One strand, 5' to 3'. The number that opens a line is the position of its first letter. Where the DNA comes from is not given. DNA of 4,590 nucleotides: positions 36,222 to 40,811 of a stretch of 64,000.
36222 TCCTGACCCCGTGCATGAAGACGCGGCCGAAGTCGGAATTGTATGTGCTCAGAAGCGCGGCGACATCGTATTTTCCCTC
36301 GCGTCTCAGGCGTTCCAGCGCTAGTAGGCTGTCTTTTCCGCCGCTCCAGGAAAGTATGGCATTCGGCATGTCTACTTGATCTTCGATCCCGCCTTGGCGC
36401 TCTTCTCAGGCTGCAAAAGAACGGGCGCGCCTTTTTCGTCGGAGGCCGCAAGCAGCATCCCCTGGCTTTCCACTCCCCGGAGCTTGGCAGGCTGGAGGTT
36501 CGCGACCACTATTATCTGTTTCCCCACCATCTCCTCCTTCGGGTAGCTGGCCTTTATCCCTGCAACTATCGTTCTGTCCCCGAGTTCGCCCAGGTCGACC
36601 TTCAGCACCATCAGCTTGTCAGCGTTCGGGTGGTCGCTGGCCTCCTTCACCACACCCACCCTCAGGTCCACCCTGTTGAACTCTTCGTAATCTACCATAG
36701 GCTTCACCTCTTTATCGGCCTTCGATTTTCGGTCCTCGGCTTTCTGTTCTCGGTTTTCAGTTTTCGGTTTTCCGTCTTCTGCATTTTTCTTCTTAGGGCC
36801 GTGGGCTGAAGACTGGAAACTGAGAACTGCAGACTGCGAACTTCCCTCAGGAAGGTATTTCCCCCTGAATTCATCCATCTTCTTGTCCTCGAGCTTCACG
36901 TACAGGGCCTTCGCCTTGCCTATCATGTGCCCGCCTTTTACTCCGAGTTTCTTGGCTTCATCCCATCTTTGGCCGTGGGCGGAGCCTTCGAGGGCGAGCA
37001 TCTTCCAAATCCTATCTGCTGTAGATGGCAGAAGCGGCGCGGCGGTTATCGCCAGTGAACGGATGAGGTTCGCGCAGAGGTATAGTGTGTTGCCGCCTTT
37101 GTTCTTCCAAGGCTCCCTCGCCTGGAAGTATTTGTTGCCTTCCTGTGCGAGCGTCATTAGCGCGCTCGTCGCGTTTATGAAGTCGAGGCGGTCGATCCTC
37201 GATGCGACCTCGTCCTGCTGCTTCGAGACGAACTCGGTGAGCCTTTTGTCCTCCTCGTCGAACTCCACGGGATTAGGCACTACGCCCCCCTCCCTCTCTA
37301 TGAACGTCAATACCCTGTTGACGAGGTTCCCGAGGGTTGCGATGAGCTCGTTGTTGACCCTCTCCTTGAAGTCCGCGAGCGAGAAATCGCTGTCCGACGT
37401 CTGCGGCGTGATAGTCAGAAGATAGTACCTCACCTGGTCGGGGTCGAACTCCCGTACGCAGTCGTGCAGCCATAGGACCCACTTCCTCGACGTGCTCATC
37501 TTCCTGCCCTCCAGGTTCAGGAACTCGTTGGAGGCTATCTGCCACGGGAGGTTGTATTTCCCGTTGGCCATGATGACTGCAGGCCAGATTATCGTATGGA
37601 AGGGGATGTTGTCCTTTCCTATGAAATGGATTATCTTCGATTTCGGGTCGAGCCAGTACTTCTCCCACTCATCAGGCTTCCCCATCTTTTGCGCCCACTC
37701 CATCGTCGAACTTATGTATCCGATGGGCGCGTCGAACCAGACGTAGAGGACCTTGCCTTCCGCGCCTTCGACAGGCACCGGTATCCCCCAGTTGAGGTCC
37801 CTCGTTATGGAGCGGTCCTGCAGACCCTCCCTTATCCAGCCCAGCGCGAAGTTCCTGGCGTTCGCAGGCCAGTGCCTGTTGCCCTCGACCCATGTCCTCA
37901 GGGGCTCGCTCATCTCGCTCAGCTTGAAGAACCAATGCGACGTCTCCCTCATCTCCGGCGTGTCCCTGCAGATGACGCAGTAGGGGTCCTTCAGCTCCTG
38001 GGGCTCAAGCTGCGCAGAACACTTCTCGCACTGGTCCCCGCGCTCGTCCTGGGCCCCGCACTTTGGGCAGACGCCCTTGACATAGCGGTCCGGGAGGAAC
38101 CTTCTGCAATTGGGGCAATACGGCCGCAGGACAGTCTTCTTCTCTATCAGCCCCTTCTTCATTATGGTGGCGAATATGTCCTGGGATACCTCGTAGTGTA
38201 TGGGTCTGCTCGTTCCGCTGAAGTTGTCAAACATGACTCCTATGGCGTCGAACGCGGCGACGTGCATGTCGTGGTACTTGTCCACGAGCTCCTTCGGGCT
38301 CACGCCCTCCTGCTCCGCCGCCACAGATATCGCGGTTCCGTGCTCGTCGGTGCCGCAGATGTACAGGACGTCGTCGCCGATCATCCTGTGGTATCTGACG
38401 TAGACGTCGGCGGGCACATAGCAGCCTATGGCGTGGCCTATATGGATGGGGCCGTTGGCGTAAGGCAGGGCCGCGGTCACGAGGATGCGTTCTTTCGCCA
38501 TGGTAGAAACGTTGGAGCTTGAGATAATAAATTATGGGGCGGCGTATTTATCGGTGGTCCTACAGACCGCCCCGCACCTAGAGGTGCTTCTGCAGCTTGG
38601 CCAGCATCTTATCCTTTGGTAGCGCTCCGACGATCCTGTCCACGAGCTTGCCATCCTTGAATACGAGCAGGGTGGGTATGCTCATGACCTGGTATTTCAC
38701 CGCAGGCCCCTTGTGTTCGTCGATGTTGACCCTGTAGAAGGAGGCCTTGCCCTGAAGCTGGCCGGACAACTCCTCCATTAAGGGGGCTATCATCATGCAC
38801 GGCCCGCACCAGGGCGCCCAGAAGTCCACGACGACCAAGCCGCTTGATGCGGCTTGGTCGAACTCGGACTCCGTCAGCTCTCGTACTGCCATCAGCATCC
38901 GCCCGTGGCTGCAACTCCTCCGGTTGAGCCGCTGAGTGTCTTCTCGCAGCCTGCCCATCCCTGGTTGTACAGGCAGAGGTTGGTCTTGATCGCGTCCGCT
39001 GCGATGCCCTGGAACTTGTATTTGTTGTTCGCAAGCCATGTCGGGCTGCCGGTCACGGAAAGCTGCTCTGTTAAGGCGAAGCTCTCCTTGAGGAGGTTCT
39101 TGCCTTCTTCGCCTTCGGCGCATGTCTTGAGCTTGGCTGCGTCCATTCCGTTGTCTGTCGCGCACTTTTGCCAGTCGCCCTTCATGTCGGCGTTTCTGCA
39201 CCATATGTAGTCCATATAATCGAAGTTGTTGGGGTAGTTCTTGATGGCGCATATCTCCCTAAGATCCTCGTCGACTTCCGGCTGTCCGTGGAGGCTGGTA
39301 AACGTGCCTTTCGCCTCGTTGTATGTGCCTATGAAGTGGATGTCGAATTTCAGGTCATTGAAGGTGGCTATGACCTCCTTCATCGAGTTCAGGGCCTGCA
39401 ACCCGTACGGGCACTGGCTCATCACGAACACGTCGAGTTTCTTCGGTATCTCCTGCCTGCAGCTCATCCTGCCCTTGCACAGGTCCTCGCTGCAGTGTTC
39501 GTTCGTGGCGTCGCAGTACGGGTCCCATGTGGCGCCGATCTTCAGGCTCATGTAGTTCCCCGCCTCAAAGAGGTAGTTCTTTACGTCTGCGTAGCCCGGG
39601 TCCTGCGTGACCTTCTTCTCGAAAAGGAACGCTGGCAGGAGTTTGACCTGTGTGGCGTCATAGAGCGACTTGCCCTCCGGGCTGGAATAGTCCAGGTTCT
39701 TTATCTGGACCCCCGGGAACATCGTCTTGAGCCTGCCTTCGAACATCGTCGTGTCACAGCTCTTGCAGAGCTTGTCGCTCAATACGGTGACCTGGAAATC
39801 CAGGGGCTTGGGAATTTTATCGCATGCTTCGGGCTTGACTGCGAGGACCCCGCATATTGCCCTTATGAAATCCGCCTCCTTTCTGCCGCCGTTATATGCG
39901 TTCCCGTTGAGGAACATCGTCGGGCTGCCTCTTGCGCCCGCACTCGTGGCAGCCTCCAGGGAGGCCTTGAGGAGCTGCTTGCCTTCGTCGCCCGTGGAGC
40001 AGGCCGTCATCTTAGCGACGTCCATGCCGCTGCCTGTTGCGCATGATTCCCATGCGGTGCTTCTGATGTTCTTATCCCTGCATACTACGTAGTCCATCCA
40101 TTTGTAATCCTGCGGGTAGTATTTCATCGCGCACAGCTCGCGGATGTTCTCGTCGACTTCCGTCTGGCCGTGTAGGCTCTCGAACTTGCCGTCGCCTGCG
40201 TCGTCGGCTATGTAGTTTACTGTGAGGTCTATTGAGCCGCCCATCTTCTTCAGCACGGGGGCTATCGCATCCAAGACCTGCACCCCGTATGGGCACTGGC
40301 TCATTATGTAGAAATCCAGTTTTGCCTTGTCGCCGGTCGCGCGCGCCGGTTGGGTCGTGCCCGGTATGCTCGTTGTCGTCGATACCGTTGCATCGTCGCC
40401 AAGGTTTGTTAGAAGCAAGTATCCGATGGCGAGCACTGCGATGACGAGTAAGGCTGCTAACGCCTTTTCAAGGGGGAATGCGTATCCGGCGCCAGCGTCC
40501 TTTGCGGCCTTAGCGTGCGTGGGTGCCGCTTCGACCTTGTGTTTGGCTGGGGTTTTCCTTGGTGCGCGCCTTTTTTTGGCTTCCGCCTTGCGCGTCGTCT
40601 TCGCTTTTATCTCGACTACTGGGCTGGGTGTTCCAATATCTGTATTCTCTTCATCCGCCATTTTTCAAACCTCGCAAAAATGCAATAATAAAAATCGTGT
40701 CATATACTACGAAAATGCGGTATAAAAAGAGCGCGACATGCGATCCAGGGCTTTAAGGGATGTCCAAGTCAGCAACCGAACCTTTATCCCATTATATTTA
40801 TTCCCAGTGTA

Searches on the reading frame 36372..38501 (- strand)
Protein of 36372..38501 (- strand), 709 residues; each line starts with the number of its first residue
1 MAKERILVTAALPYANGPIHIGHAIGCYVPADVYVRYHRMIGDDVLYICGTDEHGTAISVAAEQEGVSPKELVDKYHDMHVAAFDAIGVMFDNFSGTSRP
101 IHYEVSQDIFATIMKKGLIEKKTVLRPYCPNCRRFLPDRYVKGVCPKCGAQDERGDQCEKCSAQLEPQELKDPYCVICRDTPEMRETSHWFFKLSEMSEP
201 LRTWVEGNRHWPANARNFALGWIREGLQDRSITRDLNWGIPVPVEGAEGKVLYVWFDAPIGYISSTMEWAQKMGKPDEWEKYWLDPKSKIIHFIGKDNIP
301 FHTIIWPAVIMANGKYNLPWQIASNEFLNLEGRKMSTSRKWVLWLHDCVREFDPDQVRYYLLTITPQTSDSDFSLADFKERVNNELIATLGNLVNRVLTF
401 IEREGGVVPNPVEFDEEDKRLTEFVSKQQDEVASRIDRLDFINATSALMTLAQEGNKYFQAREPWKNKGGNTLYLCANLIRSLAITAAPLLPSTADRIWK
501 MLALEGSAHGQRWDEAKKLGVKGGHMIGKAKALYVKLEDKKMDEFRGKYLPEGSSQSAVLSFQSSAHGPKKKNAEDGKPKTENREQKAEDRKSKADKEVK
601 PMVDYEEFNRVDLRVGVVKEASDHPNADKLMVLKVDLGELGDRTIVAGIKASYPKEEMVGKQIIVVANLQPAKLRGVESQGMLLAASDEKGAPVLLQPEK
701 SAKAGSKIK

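Call 91: search_protein_families(library=pfam, proteins=[window:36372-38501:-], max_evalue=0.0001)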
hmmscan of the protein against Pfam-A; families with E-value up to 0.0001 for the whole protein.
window:36372-38501:- (709 aa): 6 families
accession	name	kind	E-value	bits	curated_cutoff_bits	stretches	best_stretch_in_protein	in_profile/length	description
PF09334.17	tRNA-synt_1g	-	3.9e-164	546.5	20.1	1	6-398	1-391/391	tRNA synthetases class I (M)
PF01588.26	tRNA_bind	-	9e-32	109.5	27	1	613-707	1-96/96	Putative tRNA binding domain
PF00133.28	tRNA-synt_1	-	2.7e-23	82.8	22.7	1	7-244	26-245/414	tRNA synthetases class I (I, L, M and V)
PF19303.5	Anticodon_3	-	1.1e-12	48.5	23.5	1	408-549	1-147/152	Anticodon binding domain of methionyl tRNA ligase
PF01406.26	tRNA-synt_1e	-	1.9e-08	34.5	27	0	324-364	243-283/301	tRNA synthetases class I (C) catalytic domain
PF08264.19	Anticodon_1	-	1.1e-06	29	25.1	1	421-518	4-108/148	Anticodon-binding domain of tRNA ligase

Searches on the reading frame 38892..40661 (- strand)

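Call 91: search_protein_families(library=pfam, proteins=[window:38892-40661:-], max_evalue=0.0001)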
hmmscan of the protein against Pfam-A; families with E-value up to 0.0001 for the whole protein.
window:38892-40661:- (589 aa): 4 families
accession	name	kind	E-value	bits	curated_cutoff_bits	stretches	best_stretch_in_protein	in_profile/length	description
PF03227.22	GILT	-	2.9e-22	79.4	22.4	2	115-209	2-105/107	Gamma interferon inducible lysosomal thiol reductase (GILT)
PF01323.26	DSBA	-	1.7e-15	57.7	25.6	2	487-551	113-178/191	DSBA-like thioredoxin domain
PF25011.1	VSR_TRX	-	2.2e-06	28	27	1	150-270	71-208/208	Vacuolar sorting receptor thioredoxin-like domain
PF13462.12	Thioredoxin_4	-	3.6e-06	27.7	23.2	0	117-269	19-163/165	Thioredoxin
